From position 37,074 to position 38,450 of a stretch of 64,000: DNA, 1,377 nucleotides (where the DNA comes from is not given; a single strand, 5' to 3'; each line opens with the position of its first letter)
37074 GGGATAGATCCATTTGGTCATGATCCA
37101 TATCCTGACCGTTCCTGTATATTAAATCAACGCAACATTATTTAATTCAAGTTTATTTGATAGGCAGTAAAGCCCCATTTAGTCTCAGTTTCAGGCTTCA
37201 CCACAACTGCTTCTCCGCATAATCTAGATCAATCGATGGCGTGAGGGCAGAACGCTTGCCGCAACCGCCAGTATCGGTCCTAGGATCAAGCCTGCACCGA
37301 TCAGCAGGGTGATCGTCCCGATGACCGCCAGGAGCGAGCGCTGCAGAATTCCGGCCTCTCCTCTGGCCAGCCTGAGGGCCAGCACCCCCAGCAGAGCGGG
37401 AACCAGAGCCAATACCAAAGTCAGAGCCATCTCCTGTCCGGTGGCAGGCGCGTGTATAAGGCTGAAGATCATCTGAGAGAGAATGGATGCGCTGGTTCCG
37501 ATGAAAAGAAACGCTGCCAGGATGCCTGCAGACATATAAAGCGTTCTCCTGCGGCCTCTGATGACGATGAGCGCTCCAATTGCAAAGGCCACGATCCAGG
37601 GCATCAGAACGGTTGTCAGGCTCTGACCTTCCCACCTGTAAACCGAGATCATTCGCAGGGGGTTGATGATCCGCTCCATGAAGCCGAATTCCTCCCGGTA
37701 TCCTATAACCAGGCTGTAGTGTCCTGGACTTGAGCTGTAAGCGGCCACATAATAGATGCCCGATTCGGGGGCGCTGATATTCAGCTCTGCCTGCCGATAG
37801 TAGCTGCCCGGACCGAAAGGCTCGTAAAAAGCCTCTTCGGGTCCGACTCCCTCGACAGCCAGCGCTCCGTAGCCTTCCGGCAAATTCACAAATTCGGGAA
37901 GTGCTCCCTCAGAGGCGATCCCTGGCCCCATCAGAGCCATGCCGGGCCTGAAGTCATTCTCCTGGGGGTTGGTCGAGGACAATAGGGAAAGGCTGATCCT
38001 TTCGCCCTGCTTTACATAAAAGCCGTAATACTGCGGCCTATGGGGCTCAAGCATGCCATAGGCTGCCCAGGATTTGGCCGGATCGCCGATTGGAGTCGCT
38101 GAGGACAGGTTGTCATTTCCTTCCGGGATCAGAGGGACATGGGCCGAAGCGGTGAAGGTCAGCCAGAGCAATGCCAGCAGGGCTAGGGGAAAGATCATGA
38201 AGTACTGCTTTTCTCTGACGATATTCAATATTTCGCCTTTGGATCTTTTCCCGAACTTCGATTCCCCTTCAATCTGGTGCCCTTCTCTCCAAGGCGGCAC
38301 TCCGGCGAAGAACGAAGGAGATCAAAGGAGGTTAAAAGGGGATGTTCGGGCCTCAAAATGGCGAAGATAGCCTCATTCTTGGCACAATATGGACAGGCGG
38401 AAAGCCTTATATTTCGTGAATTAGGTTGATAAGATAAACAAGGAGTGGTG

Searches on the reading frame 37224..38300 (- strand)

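Call 40: search_protein_families(library=pfam, proteins=[window:37224-38300:-], max_evalue=0.00001)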
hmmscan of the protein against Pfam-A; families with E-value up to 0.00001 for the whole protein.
window:37224-38300:- (358 aa): 0 families

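Call 59: search_protein_families(library=pfam, proteins=[window:37224-38300:-], max_evalue=1)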
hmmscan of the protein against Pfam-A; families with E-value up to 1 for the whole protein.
window:37224-38300:- (358 aa): 2 families
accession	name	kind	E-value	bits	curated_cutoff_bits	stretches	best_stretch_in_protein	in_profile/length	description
PF04151.21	PPC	-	0.12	13.7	25.9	0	170-189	51-70/70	Bacterial pre-peptidase C-terminal domain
PF13727.12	CoA_binding_3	-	0.96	9.9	25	0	226-286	16-73/175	CoA-binding domain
